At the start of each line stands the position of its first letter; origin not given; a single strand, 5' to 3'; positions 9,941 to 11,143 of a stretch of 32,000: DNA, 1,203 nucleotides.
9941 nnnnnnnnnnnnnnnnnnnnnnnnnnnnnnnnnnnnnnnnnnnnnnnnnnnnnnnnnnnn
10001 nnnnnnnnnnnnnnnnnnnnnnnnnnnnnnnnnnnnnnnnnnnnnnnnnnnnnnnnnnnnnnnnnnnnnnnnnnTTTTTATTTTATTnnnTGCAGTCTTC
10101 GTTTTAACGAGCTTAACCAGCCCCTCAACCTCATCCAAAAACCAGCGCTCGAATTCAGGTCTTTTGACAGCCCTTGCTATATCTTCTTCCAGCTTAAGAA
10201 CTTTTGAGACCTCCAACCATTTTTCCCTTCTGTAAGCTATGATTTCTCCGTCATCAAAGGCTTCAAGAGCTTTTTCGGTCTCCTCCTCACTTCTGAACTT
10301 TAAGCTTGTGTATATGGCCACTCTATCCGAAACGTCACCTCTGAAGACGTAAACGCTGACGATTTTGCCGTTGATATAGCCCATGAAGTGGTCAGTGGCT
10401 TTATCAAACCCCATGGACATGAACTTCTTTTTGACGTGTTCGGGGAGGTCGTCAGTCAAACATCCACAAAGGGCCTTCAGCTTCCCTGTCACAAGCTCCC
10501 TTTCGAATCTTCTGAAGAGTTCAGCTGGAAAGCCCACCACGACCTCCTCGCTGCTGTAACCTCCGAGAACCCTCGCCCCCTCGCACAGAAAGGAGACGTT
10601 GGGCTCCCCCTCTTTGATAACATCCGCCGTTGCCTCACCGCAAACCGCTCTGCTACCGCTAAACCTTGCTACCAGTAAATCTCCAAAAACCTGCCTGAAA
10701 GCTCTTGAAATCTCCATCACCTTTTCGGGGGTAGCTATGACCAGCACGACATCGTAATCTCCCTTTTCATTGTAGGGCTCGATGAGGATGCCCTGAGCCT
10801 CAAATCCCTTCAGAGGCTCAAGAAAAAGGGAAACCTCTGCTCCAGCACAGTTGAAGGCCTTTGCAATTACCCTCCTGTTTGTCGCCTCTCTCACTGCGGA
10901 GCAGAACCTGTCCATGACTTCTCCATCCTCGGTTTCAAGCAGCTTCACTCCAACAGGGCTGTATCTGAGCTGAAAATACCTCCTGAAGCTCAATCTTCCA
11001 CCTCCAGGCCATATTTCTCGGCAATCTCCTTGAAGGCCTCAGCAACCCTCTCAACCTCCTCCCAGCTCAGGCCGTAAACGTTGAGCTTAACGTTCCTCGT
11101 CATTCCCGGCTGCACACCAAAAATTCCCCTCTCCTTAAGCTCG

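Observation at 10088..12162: Second SepCysS copy translationally coupled to a DUF169 protein rather than to tRNA-Cys pathway partners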

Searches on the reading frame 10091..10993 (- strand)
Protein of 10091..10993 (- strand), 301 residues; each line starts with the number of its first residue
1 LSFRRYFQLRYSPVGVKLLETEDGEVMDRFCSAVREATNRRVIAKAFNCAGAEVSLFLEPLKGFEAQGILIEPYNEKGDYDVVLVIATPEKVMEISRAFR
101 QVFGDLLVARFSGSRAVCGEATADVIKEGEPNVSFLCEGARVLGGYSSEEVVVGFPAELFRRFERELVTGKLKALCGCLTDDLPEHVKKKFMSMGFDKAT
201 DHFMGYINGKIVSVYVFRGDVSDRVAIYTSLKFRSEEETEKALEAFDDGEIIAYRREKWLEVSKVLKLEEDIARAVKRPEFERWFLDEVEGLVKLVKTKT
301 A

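Call 5: search_protein_families(library=pfam, proteins=[window:10091-10993:-], max_evalue=0.01)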
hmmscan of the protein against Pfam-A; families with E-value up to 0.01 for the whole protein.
window:10091-10993:- (301 aa): 1 family
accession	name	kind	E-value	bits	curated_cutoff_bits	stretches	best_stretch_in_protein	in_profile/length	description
PF02596.20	DUF169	-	4.4e-23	82.7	27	2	66-163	108-206/209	Uncharacterised ArCR, COG2043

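Call 10: search_protein_families(library=ncbifam, proteins=[window:10091-10993:-], max_evalue=0.001)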
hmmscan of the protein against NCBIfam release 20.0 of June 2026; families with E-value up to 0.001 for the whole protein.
window:10091-10993:- (301 aa): 0 families

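Call 12: find_homologous_proteins(query=window:10091-10993:-, max_evalue=0.001)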
Query window:10091-10993:- (301 aa): 25 proteins with E <= 0.001 among 3406 candidates.
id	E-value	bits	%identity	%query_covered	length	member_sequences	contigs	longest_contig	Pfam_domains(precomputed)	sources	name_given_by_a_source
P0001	2.3e-177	607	92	99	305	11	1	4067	PF02596.21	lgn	-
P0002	3.3e-137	475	67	99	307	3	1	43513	PF02596.21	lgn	-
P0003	8.7e-119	414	86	73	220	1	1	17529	PF02596.21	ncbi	ncbi:MAG: DUF169 domain-containing protein [Archaeoglobaceae archaeon]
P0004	3.8e-106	373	55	99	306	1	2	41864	PF02596.21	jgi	jgi:uncharacterized protein (DUF169 family)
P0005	1.3e-104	368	54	99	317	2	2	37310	PF02596.21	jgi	jgi:uncharacterized protein (DUF169 family)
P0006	2.9e-85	304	49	98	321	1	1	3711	PF02596.21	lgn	-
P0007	9.2e-83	296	52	98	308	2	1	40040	PF02596.21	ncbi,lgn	-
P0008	4.2e-82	294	47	98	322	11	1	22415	PF02596.21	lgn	-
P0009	2.2e-78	282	50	99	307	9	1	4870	PF02596.21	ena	-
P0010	3.5e-78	281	48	98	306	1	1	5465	PF02596.21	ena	-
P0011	4.3e-78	281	49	98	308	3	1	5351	PF02596.21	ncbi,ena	-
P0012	2.5e-77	278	47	99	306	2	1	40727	PF02596.21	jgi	-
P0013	2.3e-76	275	47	98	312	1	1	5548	PF02596.21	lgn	-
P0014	2.5e-76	275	47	99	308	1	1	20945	PF02596.21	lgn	-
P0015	2.7e-76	275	48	98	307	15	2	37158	PF02596.21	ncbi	-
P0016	3.1e-75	271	48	98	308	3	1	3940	PF02596.21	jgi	-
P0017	5.4e-75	271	48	97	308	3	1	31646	PF02596.21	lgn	-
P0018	1.7e-73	266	47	98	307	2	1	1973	PF02596.21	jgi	-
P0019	1.8e-73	266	44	97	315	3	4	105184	PF02596.21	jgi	-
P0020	4.0e-70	255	44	94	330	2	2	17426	PF02596.21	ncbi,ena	-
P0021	3.6e-66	242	45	89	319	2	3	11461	PF02596.21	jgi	jgi:uncharacterized protein (DUF169 family)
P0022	5.6e-51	192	36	98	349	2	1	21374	PF02596.21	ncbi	-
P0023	7.1e-51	191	36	98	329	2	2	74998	PF02596.21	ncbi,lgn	-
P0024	3.7e-30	123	34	89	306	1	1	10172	PF02596.21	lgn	-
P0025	1.2e-24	105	30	89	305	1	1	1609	PF02596.21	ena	-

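Call 14: find_related_loci(query=A1, collection=genome_contigs, flank=10000)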
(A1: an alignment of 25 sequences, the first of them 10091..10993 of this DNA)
Query A1 (301 aa) in genome_contigs; peptide patterns used: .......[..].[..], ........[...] (x = any residue, [..] = any of these).
88 stretches matched a pattern; 35 encode a relative of the query (tblastn E <= 1e-3); 35 distinct loci.
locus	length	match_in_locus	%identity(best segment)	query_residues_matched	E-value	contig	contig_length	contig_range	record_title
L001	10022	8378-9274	91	1-299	4e-176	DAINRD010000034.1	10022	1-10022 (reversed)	MAG TPA_asm: Archaeoglobus sp. isolate CTOTU24189 NODE_156_length_10022_cov_5.983546, whole genome shotgun sequence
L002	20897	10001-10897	67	1-297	1e-143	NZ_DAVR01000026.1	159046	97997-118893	MAG: Archaeoglobus sp. UBA230 UBA230_contig_54, whole genome shotgun sequence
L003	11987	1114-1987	85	1-292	3e-132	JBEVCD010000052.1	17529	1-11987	MAG: Archaeoglobaceae archaeon isolate 2_1_SS_W3_F1_Bin027_Water NODE_968_length_17529_cov_12.896360, whole genome shotg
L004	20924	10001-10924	54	1-298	1e-111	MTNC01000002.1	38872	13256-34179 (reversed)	MAG: Archaeoglobus sp. JdFR-41 JGI24020J35080_1000381, whole genome shotgun sequence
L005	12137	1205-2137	48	2-301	9e-89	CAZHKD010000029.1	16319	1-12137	MAG TPA_asm: uncultured archaeon isolate SRP216583_co2_132 genome assembly, contig: NODE_2680_length_16319_cov_34.719688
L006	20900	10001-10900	52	2-297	1e-87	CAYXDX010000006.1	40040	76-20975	MAG TPA_asm: uncultured archaeon isolate SRP216583_co2_138 genome assembly, contig: NODE_496_length_40040_cov_11.207628,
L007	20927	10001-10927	47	2-297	1e-86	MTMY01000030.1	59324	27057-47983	MAG: Archaeoglobus sp. JdFR-37 JGI24020J35080_1000212, whole genome shotgun sequence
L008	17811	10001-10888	47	1-294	2e-80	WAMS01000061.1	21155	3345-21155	MAG: Geoglobus sp. isolate S139_78_esom k151_277128, whole genome shotgun sequence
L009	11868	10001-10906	46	3-298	5e-80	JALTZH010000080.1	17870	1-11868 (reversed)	MAG: archaeon isolate S141_metabat2_scaf2bin.124 S141_NODE_2544_length_17870_cov_4.059742, whole genome shotgun sequence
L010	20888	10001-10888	47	1-294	6e-80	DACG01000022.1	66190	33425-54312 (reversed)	MAG TPA_asm: Geoglobus sp. UBA235 UBA235_contig_71, whole genome shotgun sequence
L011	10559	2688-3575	47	1-294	7e-80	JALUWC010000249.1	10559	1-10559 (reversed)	MAG: Geoglobus sp. isolate 128-326_metabat2_scaf2bin.087 128-326_scaffold_3116_c1, whole genome shotgun sequence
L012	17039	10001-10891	47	1-297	1e-78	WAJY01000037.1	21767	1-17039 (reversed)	MAG: Geoglobus sp. isolate S009_8 k151_12599, whole genome shotgun sequence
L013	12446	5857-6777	44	1-282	1e-75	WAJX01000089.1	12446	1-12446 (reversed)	MAG: Ferroglobus sp. isolate S009_18_esom k151_158832, whole genome shotgun sequence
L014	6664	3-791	50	37-297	2e-74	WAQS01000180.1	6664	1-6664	MAG: Ferroglobus sp. isolate S146_96 k151_522894, whole genome shotgun sequence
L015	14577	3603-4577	41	3-295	4e-71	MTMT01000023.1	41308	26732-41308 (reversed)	MAG: Archaeoglobus sp. JdFR-32 JGI24020J35080_1000339, whole genome shotgun sequence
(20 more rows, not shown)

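Call 27: search_solved_structures(query=A1, max_evalue=10, show_alignments=2)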
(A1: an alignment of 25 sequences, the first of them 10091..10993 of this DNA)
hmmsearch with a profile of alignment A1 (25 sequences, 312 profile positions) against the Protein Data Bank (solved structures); distinct sequences matched with E-value up to 10: 1.
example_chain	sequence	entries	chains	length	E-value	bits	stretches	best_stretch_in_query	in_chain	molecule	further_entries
9u78_A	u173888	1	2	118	7.5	8.9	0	269-308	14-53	Single Chain Protein of De Novo Designed Helix Bundles-4EH2 with KDPV Loop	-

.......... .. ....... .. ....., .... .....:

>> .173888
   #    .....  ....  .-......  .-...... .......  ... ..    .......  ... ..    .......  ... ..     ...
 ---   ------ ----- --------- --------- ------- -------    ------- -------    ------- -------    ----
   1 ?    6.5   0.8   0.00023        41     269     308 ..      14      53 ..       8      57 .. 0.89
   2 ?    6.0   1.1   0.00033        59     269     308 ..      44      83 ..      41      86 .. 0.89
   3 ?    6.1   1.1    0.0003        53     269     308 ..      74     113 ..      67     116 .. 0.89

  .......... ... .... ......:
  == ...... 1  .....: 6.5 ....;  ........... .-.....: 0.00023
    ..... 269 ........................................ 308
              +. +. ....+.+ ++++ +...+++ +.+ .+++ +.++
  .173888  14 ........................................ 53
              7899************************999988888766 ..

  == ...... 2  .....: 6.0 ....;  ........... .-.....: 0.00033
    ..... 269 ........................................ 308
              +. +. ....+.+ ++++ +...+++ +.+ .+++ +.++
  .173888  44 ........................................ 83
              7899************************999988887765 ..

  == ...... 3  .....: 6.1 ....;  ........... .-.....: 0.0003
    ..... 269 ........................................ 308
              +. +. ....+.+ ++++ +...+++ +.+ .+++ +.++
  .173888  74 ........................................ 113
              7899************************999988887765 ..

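Call 36: predict_structure(alignment_id=A1)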
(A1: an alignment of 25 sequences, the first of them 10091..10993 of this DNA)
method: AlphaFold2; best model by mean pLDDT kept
length: 301 residues; sequences in the alignment: 25
mean_pLDDT: 87.3   pTM: 0.61
mean pLDDT of the five models: 87.3, 86.4, 82.7, 82.4, 75.3
residues with pLDDT >= 90: 138; 70-90: 139; 50-70: 17; < 50: 7
segments of 3 or more residues with pLDDT < 50: 172-178
pLDDT, mean of each block of 10 residues (from residue 1): 82 96 87 92 89 85 89 94 95 89 86 83 95 90 86 97 81 48 87 91 90 83 86 90 77 84 89 92 96 91 83
secondary structure, 60 per line:
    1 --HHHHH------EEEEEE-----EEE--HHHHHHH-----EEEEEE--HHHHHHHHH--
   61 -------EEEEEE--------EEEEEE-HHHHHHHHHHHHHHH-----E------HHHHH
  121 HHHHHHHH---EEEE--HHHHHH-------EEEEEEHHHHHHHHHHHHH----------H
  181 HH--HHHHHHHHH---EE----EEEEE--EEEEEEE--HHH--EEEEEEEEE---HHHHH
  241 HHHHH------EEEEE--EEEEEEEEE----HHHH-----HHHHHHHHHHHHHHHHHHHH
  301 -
elements in order: H3-7 E14-19 E25-27 H30-36 E42-47 H50-58 E68-73 E82-87 H89-103 H116-128 E132-135 H138-143 E151-156 H157-169 H185-193 E203-207 E210-216 E224-232 H236-245 E252-256 E259-267 H272-275 H281-300

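Call 40: fold_search(model_id=the predicted structure, library=pdb)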
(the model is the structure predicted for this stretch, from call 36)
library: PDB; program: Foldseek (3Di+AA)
matches with E <= 10: 803; with E <= 0.001: 0
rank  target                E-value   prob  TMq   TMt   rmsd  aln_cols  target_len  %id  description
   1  6vu7_D                3.5e-03  1.00  0.26  0.52   4.6       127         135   10  Crystal structure of YbjN, a putative transcription regulator from E. coli (released 2020-03-11)
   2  2plg_A                3.5e-03  0.98  0.22  0.37   7.7       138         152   12  Crystal structure of T110839 protein from Synechococcus elongatus (released 2007-05-01)
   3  2bsh_A                6.1e-03  0.99  0.23  0.48   5.8       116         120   16  Crystal structure of the type III secretion chaperone SycT from Yersinia enterocolitica (crystal form 2) (released 2005-08-15)
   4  8q3b_C                6.9e-03  0.13  0.16  0.14  21.3       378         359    9  The closed state of the ASFV apo-RNA polymerase (released 2024-02-14)
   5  4g6t_A                1.1e-02  0.94  0.23  0.42   6.6       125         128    7  Structure of the HopA1-SchA Chaperone-Effector Complex (released 2013-06-05)
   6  8yqu_C                1.1e-02  0.10  0.14  0.13  21.3       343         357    8  African swine fever virus RNA Polymerase-M1249L complex1 (released 2024-11-06)
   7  2bsi_A                1.4e-02  0.90  0.20  0.43   6.9       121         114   11  Crystal structure of the type III secretion chaperone SycT from Yersinia enterocolitica (crystal form 1) (released 2005-09-26)
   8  9pz7_A                1.4e-02  0.12  0.14  0.14  24.3       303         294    9  One of a series of engineered variants of I-OnuI meganuclease targeting altered DNA target sequence (released 2025-09-10)
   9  9q7v_A                1.8e-02  0.15  0.14  0.14  24.4       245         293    9  One of a series of engineered variants of I-OnuI meganuclease targeting altered DNA target sequence (released 2025-09-10)
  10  2plg_B                1.9e-02  0.94  0.22  0.39   6.9       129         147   11  Crystal structure of T110839 protein from Synechococcus elongatus (released 2007-05-01)
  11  8q8o_A                2.0e-02  0.98  0.23  0.44   5.2       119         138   14  PA14_16140 protein: the regulator of an operon involved in the biofilm formation in PA14 P. aeruginosa (released 2024-02-28)
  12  6uw0_B                2.3e-02  0.08  0.14  0.14  24.6       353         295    9  Engineered variant of I-OnuI meganuclease with improved thermostability and fully altered specificity targeting choler (released 2019-12-18)
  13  2bsh_B                2.4e-02  0.95  0.25  0.54   5.4       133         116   11  Crystal structure of the type III secretion chaperone SycT from Yersinia enterocolitica (crystal form 2) (released 2005-08-15)
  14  5t2h_A                2.4e-02  0.08  0.12  0.12  21.2       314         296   10  Engineered variant of I-OnuI meganuclease targeting the Human TCRa gene; harbors 43 point mutations relative to wild-t (released 2017-05-03)
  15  7jsr_A                2.6e-02  0.10  0.13  0.04  16.6       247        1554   10  Crystal structure of the large glutamate dehydrogenase composed of 180 kDa subunits from Mycobacterium smegmatis (released 2021-06-09)
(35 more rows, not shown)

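Call 41: search_protein_families(library=pfam, alignment_id=A1, max_evalue=1)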
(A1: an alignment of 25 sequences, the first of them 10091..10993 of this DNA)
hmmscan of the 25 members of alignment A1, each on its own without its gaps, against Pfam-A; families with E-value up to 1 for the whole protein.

A. member 1, window:10091-10993:- (301 aa): 2 families
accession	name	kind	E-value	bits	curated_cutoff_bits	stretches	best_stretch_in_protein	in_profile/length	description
PF02596.20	DUF169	-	4.4e-23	82.7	27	2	66-163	108-206/209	Uncharacterised ArCR, COG2043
PF20547.3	DUF6761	-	0.12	13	27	1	239-276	27-64/82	Family of unknown function (DUF6761)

B. families by the number of members that match (of 25 scanned): 22 families
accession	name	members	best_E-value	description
PF02596.20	DUF169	25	1.8e-41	Uncharacterised ArCR, COG2043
PF00076.28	RRM_1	10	0.00068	RNA recognition motif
PF09288.16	UBA_3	9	0.02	Fungal ubiquitin-associated domain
PF17879.7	DNA_ligase_C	6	0.00043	DNA ligase C-terminal domain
PF24024.1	DUF7336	3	0.043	Domain of unknown function (DUF7336)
PF04760.21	IF2_N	3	0.046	Translation initiation factor IF-2, N-terminal region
PF08765.17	Mor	3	0.052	Mor transcription activator family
PF20713.2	DUF6826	2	0.061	Domain of unknown function (DUF6826)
PF20547.3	DUF6761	2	0.12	Family of unknown function (DUF6761)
PF19735.4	DUF6225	1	0.031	Family of unknown function (DUF6225)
PF01295.23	Adenylate_cycl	1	0.034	Adenylate cyclase, class-I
PF14207.11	DpnD-PcfM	1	0.042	DpnD/PcfM-like protein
PF11173.13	DUF2960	1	0.055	Protein of unknown function (DUF2960)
PF07576.18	BRAP2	1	0.068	BRCA1-associated protein 2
PF21998.2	FERM_C1_MyoVII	1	0.12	Myosin-X FERM PH domain-like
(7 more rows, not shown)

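Call 43: search_protein_families(library=pfam, proteins=[P0007, P0009, P0011, P0012, P0014, P0015, P0016, P0017, P0006, P0020], max_evalue=0.5)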
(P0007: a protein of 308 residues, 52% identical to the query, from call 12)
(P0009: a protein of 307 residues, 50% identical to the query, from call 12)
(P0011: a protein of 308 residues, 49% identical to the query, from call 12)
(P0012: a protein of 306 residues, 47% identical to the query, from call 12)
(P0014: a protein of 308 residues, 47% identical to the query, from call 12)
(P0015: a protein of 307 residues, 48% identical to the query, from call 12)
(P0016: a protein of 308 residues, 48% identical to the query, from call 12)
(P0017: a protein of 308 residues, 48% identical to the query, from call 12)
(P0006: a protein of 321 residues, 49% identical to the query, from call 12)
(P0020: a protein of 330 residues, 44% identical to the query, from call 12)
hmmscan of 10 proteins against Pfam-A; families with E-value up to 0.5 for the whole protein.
P0007 (308 aa): 5 families
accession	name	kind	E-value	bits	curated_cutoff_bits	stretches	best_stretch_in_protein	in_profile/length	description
PF02596.20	DUF169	-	6.9e-32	111.4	27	2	73-174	105-208/209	Uncharacterised ArCR, COG2043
PF00076.28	RRM_1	-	0.016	15.5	20.7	1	217-257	22-62/70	RNA recognition motif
PF04760.21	IF2_N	-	0.046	13.9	25.3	0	193-208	17-32/53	Translation initiation factor IF-2, N-terminal region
PF17879.7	DNA_ligase_C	-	0.083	13.4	25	1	45-107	45-105/109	DNA ligase C-terminal domain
PF12491.13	ApoB100_C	-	0.17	12.3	27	1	284-304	7-27/57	Apolipoprotein B100 C terminal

P0009 (307 aa): 7 families
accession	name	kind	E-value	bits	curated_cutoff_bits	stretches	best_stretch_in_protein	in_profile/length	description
PF02596.20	DUF169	-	8e-32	111.2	27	2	74-175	105-208/209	Uncharacterised ArCR, COG2043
PF00076.28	RRM_1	-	0.0018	18.5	20.7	1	218-259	22-64/70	RNA recognition motif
PF17879.7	DNA_ligase_C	-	0.005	17.3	25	1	39-108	39-105/109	DNA ligase C-terminal domain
PF09288.16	UBA_3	-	0.02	15.1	20.4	1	194-208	9-23/55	Fungal ubiquitin-associated domain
PF24024.1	DUF7336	-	0.12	12.7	25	1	241-274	21-48/60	Domain of unknown function (DUF7336)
PF20713.2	DUF6826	-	0.18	12.5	26.6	1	220-299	2-79/91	Domain of unknown function (DUF6826)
PF13769.11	Virulence_fact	-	0.19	12.5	25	0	8-80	5-68/81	Virulence factor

P0011 (308 aa): 4 families
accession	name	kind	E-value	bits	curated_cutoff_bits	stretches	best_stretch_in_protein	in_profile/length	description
PF02596.20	DUF169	-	1.5e-26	94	27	2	73-169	108-206/209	Uncharacterised ArCR, COG2043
PF09288.16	UBA_3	-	0.038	14.3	20.4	1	190-204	9-23/55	Fungal ubiquitin-associated domain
PF08765.17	Mor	-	0.052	14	24.9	1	240-286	32-77/107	Mor transcription activator family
PF22148.1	Fervidolysin_NPro-like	-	0.18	12.6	21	0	150-162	13-25/81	Fervidolysin N-terminal prodomain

P0012 (306 aa): 3 families
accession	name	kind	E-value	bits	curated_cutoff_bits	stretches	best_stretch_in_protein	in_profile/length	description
PF02596.20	DUF169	-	6.5e-32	111.5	27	2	82-169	121-208/209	Uncharacterised ArCR, COG2043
PF09288.16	UBA_3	-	0.062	13.6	20.4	0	188-202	9-23/55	Fungal ubiquitin-associated domain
PF21998.2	FERM_C1_MyoVII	-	0.12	13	27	1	15-54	28-67/97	Myosin-X FERM PH domain-like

P0014 (308 aa): 6 families
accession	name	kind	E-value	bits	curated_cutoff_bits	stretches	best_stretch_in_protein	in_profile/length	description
PF02596.20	DUF169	-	9.4e-27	94.6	27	2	78-169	113-206/209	Uncharacterised ArCR, COG2043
PF17879.7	DNA_ligase_C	-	0.015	15.8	25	1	42-103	42-104/109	DNA ligase C-terminal domain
PF09288.16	UBA_3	-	0.031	14.5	20.4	1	190-204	9-23/55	Fungal ubiquitin-associated domain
PF04760.21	IF2_N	-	0.048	13.9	25.3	0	190-205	17-32/53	Translation initiation factor IF-2, N-terminal region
PF08765.17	Mor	-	0.098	13.1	24.9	1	240-285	32-76/107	Mor transcription activator family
PF24024.1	DUF7336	-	0.18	12.1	25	0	238-255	21-38/60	Domain of unknown function (DUF7336)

P0015 (307 aa): 2 families
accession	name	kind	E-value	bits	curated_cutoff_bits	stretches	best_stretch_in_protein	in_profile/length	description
PF02596.20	DUF169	-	3.3e-30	105.9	27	2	68-171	103-208/209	Uncharacterised ArCR, COG2043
PF09288.16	UBA_3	-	0.049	13.9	20.4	1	190-204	9-23/55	Fungal ubiquitin-associated domain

P0016 (308 aa): 3 families
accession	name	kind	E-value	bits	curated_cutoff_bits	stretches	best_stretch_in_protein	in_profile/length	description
PF02596.20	DUF169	-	1.1e-25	91.2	27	2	71-169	106-206/209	Uncharacterised ArCR, COG2043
PF17879.7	DNA_ligase_C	-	0.00043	20.8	25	1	34-103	33-104/109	DNA ligase C-terminal domain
PF09288.16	UBA_3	-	0.089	13.1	20.4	1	190-204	9-23/55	Fungal ubiquitin-associated domain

P0017 (308 aa): 4 families
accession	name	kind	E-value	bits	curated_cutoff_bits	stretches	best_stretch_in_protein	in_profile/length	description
PF02596.20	DUF169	-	9.4e-30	104.5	27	2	71-169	106-206/209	Uncharacterised ArCR, COG2043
PF17879.7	DNA_ligase_C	-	0.018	15.5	25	1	46-104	46-105/109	DNA ligase C-terminal domain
PF09288.16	UBA_3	-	0.037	14.3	20.4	1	190-204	9-23/55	Fungal ubiquitin-associated domain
PF07223.17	DUF1421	-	0.18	12.1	22.8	0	192-204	3-15/45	UBA-like domain (DUF1421)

P0006 (321 aa): 1 family
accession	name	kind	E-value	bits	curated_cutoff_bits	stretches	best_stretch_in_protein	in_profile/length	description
PF02596.20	DUF169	-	2.4e-29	103.1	27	1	9-180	5-206/209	Uncharacterised ArCR, COG2043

P0020 (330 aa): 2 families
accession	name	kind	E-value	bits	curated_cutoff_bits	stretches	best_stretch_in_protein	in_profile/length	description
PF02596.20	DUF169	-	3e-30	106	27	1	7-195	3-206/209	Uncharacterised ArCR, COG2043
PF00076.28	RRM_1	-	0.013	15.8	20.7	1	241-282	23-64/70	RNA recognition motif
